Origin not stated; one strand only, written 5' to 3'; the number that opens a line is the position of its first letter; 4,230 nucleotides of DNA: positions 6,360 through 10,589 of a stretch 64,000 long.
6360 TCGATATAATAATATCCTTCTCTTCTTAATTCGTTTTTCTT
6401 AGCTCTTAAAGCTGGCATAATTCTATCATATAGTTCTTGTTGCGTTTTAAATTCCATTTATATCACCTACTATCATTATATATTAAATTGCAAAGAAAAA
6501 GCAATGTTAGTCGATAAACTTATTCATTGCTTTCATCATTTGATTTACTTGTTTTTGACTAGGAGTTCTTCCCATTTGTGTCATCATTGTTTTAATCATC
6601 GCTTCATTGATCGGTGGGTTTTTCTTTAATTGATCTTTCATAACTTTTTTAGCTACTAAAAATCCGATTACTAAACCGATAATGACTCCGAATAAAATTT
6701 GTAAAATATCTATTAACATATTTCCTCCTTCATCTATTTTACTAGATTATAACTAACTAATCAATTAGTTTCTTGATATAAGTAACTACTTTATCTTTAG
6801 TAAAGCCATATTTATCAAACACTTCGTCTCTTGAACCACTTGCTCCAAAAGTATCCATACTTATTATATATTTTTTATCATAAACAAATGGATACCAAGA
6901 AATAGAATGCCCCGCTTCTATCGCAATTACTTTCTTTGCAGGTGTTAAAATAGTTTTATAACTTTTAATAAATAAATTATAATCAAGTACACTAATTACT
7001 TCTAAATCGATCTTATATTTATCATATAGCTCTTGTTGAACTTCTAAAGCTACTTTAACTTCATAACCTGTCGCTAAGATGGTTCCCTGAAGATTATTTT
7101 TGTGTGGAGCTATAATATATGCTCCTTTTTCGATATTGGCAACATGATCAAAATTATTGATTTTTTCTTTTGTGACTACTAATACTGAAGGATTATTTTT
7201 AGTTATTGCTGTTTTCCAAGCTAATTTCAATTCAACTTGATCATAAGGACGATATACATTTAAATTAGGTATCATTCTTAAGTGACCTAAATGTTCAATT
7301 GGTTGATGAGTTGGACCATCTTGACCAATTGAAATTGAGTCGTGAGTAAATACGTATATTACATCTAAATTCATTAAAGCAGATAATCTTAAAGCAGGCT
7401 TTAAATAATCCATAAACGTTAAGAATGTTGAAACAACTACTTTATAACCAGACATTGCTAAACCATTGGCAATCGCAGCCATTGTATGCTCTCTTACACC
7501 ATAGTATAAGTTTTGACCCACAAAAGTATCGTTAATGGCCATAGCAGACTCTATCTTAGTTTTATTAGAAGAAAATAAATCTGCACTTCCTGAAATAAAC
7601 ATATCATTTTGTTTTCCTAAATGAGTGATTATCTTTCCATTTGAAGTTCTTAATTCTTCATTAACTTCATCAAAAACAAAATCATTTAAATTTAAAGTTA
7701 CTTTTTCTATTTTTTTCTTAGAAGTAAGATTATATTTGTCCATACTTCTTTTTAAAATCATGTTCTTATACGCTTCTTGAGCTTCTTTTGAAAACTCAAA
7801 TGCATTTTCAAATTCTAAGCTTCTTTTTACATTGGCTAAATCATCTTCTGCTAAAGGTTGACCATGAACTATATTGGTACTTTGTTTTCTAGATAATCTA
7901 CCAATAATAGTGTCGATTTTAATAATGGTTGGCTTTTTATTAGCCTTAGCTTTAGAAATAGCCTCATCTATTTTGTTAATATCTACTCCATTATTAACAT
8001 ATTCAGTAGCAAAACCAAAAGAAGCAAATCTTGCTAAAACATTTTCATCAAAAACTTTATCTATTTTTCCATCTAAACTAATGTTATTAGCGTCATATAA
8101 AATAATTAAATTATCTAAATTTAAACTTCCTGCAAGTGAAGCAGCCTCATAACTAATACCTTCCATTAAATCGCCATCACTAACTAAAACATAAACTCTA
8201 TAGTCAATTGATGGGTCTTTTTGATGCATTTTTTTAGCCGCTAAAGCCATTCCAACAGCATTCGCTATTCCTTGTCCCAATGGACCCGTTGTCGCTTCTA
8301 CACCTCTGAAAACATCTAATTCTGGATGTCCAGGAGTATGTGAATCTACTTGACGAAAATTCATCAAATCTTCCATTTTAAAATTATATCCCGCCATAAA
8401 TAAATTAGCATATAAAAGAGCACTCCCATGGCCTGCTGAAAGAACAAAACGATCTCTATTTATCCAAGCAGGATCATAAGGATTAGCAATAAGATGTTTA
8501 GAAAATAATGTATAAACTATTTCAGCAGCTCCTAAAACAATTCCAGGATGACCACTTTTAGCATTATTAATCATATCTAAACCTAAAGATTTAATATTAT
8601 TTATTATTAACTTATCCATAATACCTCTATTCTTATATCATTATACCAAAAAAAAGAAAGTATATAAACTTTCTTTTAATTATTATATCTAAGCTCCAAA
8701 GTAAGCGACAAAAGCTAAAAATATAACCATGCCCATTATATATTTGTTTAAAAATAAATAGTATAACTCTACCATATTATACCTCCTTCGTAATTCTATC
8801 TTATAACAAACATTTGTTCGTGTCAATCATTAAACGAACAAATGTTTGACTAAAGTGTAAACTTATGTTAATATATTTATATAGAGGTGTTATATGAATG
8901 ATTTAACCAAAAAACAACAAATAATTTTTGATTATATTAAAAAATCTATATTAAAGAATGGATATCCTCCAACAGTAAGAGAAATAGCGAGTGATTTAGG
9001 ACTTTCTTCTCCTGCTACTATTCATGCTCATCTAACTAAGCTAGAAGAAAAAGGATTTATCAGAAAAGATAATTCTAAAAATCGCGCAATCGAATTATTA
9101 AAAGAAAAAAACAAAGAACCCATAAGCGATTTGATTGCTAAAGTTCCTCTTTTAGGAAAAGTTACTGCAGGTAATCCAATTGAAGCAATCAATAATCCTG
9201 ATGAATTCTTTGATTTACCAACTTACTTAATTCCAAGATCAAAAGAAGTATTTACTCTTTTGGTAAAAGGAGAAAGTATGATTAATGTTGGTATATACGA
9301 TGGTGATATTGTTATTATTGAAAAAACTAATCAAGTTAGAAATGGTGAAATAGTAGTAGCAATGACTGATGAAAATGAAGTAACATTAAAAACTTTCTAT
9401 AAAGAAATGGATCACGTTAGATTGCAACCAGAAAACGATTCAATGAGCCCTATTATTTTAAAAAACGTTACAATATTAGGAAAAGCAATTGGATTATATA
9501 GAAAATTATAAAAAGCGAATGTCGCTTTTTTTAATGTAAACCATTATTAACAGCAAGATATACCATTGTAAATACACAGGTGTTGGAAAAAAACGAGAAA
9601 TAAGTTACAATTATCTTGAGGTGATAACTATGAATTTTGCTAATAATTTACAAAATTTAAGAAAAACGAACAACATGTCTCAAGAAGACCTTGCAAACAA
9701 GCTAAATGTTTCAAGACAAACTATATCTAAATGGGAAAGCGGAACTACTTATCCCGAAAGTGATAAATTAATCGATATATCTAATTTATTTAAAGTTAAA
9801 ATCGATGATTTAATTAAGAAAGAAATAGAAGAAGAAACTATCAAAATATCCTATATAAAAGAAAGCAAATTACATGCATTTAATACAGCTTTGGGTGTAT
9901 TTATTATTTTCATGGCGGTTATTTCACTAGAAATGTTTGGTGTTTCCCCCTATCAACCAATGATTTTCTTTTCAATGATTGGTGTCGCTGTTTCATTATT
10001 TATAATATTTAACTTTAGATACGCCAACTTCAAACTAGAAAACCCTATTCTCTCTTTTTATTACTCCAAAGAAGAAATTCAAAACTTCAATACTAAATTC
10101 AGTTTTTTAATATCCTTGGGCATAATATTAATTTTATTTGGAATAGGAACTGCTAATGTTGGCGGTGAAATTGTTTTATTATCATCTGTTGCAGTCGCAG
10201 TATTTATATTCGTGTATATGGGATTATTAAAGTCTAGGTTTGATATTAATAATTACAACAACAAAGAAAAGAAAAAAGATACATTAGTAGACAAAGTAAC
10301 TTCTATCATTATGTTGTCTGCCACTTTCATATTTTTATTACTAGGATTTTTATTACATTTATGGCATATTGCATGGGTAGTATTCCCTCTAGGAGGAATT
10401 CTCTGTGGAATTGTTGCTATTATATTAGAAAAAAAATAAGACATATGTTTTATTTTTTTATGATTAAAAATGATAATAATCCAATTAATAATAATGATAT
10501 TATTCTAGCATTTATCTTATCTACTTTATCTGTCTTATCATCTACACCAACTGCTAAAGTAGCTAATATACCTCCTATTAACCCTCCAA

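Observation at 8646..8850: Unannotated SOS-controlled 28-aa hydrophobic peptide gene divergent from lexA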

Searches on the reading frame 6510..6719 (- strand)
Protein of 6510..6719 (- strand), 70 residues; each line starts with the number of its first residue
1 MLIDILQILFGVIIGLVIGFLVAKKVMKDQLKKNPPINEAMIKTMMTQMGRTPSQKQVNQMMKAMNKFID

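Call 29: search_protein_families(library=pfam, max_evalue=0.0001, proteins=[window:6510-6719:-])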
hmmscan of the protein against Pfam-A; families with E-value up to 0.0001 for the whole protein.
window:6510-6719:- (70 aa): 1 family
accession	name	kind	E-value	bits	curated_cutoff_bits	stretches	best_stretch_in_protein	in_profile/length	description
PF03672.18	UPF0154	-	8.3e-28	96.5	27.1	1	10-67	3-60/60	Uncharacterised protein family (UPF0154)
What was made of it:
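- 6507..6719 (-): UPF0154 (YneF-type) 70-aa membrane protein. A synteny marker shared with the B. subtilis lexA-yneA-tkt-yneF region. Call 29 (PF03672, E = 8e-28).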

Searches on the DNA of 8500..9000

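Call 7: search_rna_families(source=window, start=8500, end=9000, threshold=evalue, max_evalue=10)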
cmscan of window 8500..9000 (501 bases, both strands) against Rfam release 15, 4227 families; matches with E-value up to 10: 13.
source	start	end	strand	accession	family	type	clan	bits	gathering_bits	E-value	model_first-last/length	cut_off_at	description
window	8796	8857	-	RF00749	mir-208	Gene; miRNA;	-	23.5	56.4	0.0054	1-77/77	no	mir-208 microRNA precursor family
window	8795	8859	+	RF03986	mir-6095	Gene; miRNA;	-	21.8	100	0.22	1-83/83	no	mir-6095 microRNA precursor family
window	8773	8850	-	RF02934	caiA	Gene; sRNA;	-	21.8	55.5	0.31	1-78/78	no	caiA RNA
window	8804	8878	+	RF01589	plasmodium_snoR11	Gene; snRNA; snoRNA; HACA-box;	-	21.5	80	0.64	1-207/207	no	small nucleolar RNA snoR11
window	8785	8874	+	RF00887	mir-802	Gene; miRNA;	-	19.2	86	0.37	1-94/94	no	mir-802 microRNA precursor family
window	8791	8862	-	RF04154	mir-1277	Gene; miRNA;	-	17.1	81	2.8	1-78/78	no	mir-1277 microRNA precursor family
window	8872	8911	-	RF02350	psRNA6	Gene; sRNA;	-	15.7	60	0.032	1-333/333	no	Nitrosomonas sRNA psRNA6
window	8797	8855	+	RF00749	mir-208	Gene; miRNA;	-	15.6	56.4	1.4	1-77/77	no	mir-208 microRNA precursor family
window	8808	8847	-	RF04241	mir-5014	Gene; miRNA;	-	14.9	101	4.2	1-123/123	no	mir-5014 microRNA precursor family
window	8808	8847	+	RF04241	mir-5014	Gene; miRNA;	-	14.6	101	5.1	1-123/123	no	mir-5014 microRNA precursor family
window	8743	8781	+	RF02350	psRNA6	Gene; sRNA;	-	10.2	60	1.9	1-333/333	no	Nitrosomonas sRNA psRNA6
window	8845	8883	+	RF02350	psRNA6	Gene; sRNA;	-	9.9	60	2.3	1-333/333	no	Nitrosomonas sRNA psRNA6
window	8927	8957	+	RF02350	psRNA6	Gene; sRNA;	-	9.4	60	3.4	1-333/333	no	Nitrosomonas sRNA psRNA6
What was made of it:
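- Tried and rejected: At E <= 10 there were only sub-threshold microRNA-hairpin and sRNA hits over 8743-8957 (call 7).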

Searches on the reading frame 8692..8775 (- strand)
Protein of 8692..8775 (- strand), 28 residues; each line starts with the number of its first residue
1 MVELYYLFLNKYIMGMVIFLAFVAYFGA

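Call 17: search_protein_families(library=pfam, max_evalue=1, proteins=[window:8692-8775:-])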
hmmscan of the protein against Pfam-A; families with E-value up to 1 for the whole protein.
seq(28 aa): 0 families
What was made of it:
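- On lexA-adjacent SOS-induced small membrane division inhibitors (YneA / SosA / ChiZ / DivS class): There is no LysM domain (call 17).
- Closest known: YneA of Bacillus subtilis / Listeria. Different: There is no LysM domain here (call 17), and no yneB or ynzC partner genes in the window.
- There is no Pfam toxin hit (call 17).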

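Call 18: search_protein_families(library=ncbifam, max_evalue=1, proteins=[window:8692-8775:-])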
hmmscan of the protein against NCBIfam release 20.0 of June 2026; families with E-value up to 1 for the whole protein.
seq(28 aa): 0 families
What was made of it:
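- On lexA-adjacent SOS-induced small membrane division inhibitors (YneA / SosA / ChiZ / DivS class): No Pfam or NCBIfam match was found (calls 17, 18).
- There is no Pfam or NCBIfam hit (calls 17, 18).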

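Call 57: list_cluster_members(proteins=[window:8692-8775:-, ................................, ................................, window:8692-8826:-])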
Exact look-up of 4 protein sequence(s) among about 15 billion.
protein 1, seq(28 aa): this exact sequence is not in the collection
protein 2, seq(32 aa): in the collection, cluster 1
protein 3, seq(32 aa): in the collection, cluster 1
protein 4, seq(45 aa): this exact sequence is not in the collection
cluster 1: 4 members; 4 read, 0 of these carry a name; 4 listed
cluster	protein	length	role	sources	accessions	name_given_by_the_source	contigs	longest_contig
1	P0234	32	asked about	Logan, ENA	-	-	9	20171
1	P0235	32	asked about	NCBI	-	-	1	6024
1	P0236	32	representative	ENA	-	-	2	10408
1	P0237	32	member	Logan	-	-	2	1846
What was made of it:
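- Checked: The exact peptide is absent from a collection of about 15 billion proteins (call 57).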

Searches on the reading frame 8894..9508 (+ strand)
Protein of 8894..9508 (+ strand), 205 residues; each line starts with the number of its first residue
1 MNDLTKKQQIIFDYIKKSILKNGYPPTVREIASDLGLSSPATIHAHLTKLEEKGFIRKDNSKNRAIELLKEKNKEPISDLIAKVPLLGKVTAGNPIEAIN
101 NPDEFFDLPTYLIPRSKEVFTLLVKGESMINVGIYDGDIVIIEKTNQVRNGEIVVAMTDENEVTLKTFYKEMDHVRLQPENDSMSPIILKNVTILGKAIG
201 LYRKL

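Call 8: find_related_loci(query=window:8894-9508:+, collection=genome_contigs, flank=4000)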
Query window:8894-9508:+ (205 aa) in genome_contigs; peptide patterns used: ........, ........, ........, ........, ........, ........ (x = any residue, [..] = any of these).
599 stretches matched a pattern (row limit reached: there are more); 466 encode a relative of the query (tblastn E <= 1e-3); the best 80 are kept; 80 distinct loci.
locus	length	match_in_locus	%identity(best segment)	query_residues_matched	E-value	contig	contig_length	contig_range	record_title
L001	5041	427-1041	72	1-205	1e-97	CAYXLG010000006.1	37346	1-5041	MAG TPA_asm: uncultured Muribaculaceae bacterium isolate SRP192927_co8_203 genome assembly, contig: NODE_782_length_3734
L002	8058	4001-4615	74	1-205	2e-97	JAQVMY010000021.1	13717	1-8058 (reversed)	MAG: Bacilli bacterium isolate STF1_144 NODE_12809_length_13717_cov_6.807800_Sandtown_F1, whole genome shotgun sequence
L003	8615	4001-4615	72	1-205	4e-97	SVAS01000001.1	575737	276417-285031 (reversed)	MAG: Bacillota bacterium isolate SIG208 NODE_21_length_575737_cov_13.617184, whole genome shotgun sequence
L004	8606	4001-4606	74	4-205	9e-97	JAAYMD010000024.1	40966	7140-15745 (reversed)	MAG: Mollicutes bacterium isolate AS20ysBPTH_155 30902_AS20, whole genome shotgun sequence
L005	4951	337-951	71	1-205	2e-95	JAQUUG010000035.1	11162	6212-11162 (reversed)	MAG: Bacilli bacterium isolate STD2_138 NODE_22886_length_11162_cov_3.791844_Sandtown_D2, whole genome shotgun sequence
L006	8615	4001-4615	70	1-205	4e-95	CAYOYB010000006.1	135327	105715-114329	MAG TPA_asm: uncultured Muribaculaceae bacterium isolate SRP199465_co1_408 genome assembly, contig: NODE_134_length_1353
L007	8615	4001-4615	72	1-205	4e-95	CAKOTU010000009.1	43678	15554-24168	MAG: uncultured Bacilli bacterium isolate REFINED_METABAT215_TOP10_CONTIGS_1500_ASSEMBLY_K77_MERGED__Hadza_MoBio_hadza-E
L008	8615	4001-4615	71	1-205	3e-95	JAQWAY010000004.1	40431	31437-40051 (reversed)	MAG: Bacilli bacterium isolate STF2_207 NODE_1952_length_40431_cov_15.545306_Sandtown_F2, whole genome shotgun sequence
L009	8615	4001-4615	70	1-205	4e-94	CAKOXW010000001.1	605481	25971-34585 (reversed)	MAG: uncultured Bacilli bacterium isolate REFINED_METABAT215_TOP10_CONTIGS_1500_ASSEMBLY_K77_MERGED__Hadza_MoBio_hadza-I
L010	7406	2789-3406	72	1-205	6e-94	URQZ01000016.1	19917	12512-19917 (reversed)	uncultured Tenericutes bacterium isolate UMGS1271 genome assembly, contig: NODE_1228_length_19917_cov_9.453227, whole ge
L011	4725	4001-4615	69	1-205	6e-94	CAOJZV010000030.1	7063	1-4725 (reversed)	MAG TPA_asm: uncultured Firmicutes bacterium isolate SRR17684644_bin.21_metawrap_v1.3_MAG genome assembly, contig: NODE.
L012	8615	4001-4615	70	1-205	6e-94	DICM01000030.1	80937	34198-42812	MAG TPA_asm: Bacillales bacterium UBA5026 UBA5026_contig_186, whole genome shotgun sequence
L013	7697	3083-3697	70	1-205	9e-94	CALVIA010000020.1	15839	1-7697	MAG: uncultured Bacilli bacterium isolate BRZ_KL__bin61 genome assembly, contig: BRZ_KL__NODE_3665_length_15839_cov_7.69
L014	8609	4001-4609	70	3-205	1e-93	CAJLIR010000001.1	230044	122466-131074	MAG TPA_asm: uncultured Bacillales bacterium isolate ERR1600721-bin.53 genome assembly, contig: NODE_22_length_230044_co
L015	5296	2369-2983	69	1-205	2e-93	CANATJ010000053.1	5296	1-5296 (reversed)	MAG TPA_asm: uncultured Firmicutes bacterium isolate SRR14836549_bin.6_metawrap_v1.3_MAG genome assembly, contig: NODE.3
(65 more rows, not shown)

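Call 15: find_encoding_contigs(protein=window:8894-9508:+, flank=3000, max_places=10)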
Protein window:8894-9508:+ (205 aa): 2 contigs read that carry it; 1 place shown.
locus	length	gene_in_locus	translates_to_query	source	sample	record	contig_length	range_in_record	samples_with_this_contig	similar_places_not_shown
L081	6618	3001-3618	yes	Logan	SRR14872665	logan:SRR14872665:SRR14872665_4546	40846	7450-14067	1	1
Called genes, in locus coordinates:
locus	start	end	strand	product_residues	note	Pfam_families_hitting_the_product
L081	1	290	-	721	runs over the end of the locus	PF13328:HD_4, PF04607:RelA_SpoT, PF02824:TGS, PF19296:RelA_AH, PF28438:RelA_RIS, PF13291:ACT_4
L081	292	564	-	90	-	PF13797:Post_transc_reg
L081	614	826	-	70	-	-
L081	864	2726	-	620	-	PF00456:Transketolase_N, PF13292:DXP_synthase_N (faint), PF02779:Transket_pyr, PF22613:Transketolase_C_1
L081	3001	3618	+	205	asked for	PF01726:LexA_DNA_bind, PF00717:Peptidase_S24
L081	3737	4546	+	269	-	PF01381:HTH_3, PF12844:HTH_19, PF13443:HTH_26, PF13560:HTH_31 (weak)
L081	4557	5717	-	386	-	PF01694:Rhomboid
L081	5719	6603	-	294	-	PF01479:S4, PF00849:PseudoU_synth_2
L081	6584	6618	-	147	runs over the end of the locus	PF01252:Peptidase_A8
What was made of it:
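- Checked: No gene was called there on the identical Logan contig (call 15).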

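Call 16: find_related_loci(query=window:8894-9508:+, collection=metagenome_contigs, flank=1500)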
Query window:8894-9508:+ (205 aa) in metagenome_contigs; peptide patterns used: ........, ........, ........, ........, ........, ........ (x = any residue, [..] = any of these).
600 stretches matched a pattern (row limit reached: there are more); 373 encode a relative of the query (tblastn E <= 1e-3); the best 80 are kept; 80 distinct loci.
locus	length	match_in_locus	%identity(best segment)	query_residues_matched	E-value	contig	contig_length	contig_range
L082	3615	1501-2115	72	1-205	5e-98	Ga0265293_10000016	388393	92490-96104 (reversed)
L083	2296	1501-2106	74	4-205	1e-98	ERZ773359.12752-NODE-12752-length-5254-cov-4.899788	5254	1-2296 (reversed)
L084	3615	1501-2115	70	1-205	4e-96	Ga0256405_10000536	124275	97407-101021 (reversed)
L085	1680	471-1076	72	4-205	1e-101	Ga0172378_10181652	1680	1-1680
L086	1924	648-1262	71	1-205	1e-100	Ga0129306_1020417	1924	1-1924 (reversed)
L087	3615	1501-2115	70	1-205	7e-95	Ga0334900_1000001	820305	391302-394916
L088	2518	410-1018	70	1-203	5e-96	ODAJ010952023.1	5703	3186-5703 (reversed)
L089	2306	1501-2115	69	1-205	4e-96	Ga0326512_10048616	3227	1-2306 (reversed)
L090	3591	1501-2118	72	1-205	2e-94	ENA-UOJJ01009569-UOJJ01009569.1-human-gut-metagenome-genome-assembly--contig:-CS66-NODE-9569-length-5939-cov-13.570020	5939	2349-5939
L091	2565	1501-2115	70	1-205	2e-95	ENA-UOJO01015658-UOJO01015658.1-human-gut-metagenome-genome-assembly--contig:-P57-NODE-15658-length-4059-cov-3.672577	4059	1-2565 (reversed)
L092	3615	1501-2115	70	1-205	1e-94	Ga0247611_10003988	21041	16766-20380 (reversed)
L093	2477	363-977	71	1-205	1e-95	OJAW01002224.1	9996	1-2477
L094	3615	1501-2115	69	1-205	1e-94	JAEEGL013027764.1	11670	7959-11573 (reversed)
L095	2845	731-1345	70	1-205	4e-95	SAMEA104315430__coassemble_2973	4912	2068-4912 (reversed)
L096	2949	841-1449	70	3-205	2e-94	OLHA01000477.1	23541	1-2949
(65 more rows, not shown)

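Call 32: find_homologous_proteins(query=window:8894-9508:+, max_evalue=1e-60)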
Query window:8894-9508:+ (205 aa): 7562 proteins with E <= 1e-60 among 8000 candidates; the best 120 are listed.
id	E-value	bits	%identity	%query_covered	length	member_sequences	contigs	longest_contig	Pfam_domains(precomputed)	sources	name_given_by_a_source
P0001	5.3e-127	439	100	100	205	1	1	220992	PF00717.29,PF01726.23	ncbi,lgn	-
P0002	5.2e-92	325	72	100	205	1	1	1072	PF13412.13,PF00717.29,PF12802.14,PF01726.23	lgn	-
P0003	8.7e-92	324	76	99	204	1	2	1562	PF13412.13,PF13730.13,PF00717.29,PF01726.23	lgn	-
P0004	1.5e-91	323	74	100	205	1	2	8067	PF00717.29,PF01726.23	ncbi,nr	ncbi:MAG: transcriptional repressor LexA [Bacilli bacterium]|nr:transcriptional repressor LexA [Baci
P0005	1.6e-91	323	72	100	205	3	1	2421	PF00717.29,PF01726.23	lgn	-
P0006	2.0e-91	323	74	100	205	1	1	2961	PF00717.29,PF01726.23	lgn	-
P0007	2.4e-91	323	74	100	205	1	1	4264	PF00717.29,PF01325.26,PF01726.23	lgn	-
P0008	1.4e-90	320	73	100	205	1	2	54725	PF00717.29,PF01726.23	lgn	-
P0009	1.8e-90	320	72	100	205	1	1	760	PF00717.29,PF01726.23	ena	-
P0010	2.8e-90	319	72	100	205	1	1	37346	PF13412.13,PF13730.13,PF00717.29,PF01726.23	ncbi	-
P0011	2.9e-90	319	72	100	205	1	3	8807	PF00717.29,PF01726.23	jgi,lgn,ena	-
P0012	3.1e-90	319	72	100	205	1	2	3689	PF00717.29,PF01726.23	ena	-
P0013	3.1e-90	319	74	100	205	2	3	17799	PF13412.13,PF00717.29,PF01726.23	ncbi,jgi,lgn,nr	ncbi:MAG: transcriptional repressor LexA [Bacilli bacterium]|nr:transcriptional repressor LexA [Baci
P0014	3.3e-90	319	73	99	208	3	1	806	PF00717.29,PF01726.23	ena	-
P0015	3.4e-90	319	71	100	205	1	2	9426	PF00717.29,PF01726.23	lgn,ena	-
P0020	7.9e-90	318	74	99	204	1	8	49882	PF00717.29,PF01726.23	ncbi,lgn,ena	-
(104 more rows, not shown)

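Call 33: find_encoding_contigs(protein=P0003, flank=1500, max_places=3)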
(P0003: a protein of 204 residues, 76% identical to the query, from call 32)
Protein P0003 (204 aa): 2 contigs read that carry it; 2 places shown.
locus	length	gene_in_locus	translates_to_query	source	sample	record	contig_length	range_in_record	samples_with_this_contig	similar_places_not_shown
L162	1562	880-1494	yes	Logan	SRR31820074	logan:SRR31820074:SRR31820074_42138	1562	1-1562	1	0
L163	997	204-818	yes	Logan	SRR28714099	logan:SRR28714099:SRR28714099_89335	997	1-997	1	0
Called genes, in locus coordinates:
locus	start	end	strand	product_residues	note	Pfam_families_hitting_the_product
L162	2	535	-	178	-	?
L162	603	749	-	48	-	-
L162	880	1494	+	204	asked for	PF01726:LexA_DNA_bind, PF13412:HTH_24 (faint), PF13730:HTH_36 (faint), PF00717:Peptidase_S24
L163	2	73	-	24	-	?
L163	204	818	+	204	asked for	PF01726:LexA_DNA_bind, PF13412:HTH_24 (faint), PF13730:HTH_36 (faint), PF00717:Peptidase_S24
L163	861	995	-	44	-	?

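Call 34: find_encoding_contigs(protein=P0020, flank=1500, max_places=3)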
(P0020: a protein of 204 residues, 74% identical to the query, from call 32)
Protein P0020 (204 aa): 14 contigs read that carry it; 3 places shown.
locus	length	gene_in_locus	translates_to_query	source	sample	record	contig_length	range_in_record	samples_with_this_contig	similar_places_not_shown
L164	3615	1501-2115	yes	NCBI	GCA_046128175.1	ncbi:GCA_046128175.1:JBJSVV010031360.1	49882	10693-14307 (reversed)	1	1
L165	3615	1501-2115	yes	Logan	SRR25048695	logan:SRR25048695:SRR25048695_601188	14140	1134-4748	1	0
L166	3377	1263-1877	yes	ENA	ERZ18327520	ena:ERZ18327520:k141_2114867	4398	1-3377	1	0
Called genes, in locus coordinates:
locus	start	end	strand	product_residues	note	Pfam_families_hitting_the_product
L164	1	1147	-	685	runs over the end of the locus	PF00456:Transketolase_N, PF02779:Transket_pyr, PF02780:Transketolase_C (weak), PF22613:Transketolase_C_1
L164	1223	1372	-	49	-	-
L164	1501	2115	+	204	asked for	PF01726:LexA_DNA_bind, PF00717:Peptidase_S24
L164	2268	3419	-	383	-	PF01694:Rhomboid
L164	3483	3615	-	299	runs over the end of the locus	PF01479:S4 (weak), PF00849:PseudoU_synth_2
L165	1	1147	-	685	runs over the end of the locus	PF00456:Transketolase_N, PF02779:Transket_pyr, PF02780:Transketolase_C (weak), PF22613:Transketolase_C_1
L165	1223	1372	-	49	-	-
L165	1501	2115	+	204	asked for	PF01726:LexA_DNA_bind, PF00717:Peptidase_S24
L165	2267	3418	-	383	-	PF01694:Rhomboid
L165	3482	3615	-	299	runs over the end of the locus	PF01479:S4 (weak), PF00849:PseudoU_synth_2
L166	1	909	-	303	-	?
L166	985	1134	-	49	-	-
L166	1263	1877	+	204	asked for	PF01726:LexA_DNA_bind, PF00717:Peptidase_S24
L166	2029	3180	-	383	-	PF01694:Rhomboid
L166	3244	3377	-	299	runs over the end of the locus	PF01479:S4 (weak), PF00849:PseudoU_synth_2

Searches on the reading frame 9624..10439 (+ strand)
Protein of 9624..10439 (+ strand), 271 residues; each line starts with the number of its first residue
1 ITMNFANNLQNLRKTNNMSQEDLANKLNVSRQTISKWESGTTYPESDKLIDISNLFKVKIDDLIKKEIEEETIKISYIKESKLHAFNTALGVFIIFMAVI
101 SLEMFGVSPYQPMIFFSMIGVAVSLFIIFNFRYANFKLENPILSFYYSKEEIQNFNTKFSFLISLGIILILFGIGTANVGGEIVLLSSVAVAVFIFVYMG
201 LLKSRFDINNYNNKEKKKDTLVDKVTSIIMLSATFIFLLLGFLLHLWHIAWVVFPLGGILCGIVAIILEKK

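Call 28: search_protein_families(library=pfam, max_evalue=0.00001, proteins=[window:9624-10439:+])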
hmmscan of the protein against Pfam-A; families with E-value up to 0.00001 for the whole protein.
window:9624-10439:+ (271 aa): 4 families
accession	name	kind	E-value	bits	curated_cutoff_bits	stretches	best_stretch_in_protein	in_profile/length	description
PF01381.28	HTH_3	-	1.4e-15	57.5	23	1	9-63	1-55/55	Helix-turn-helix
PF12844.13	HTH_19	-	2.1e-13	50.4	30.2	1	7-67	2-62/64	Helix-turn-helix domain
PF13443.12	HTH_26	-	1.5e-08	35.2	22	1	8-65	1-59/63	Cro/C1-type HTH DNA-binding domain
PF13560.12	HTH_31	-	5.7e-07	30.2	27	1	6-58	3-56/64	Helix-turn-helix domain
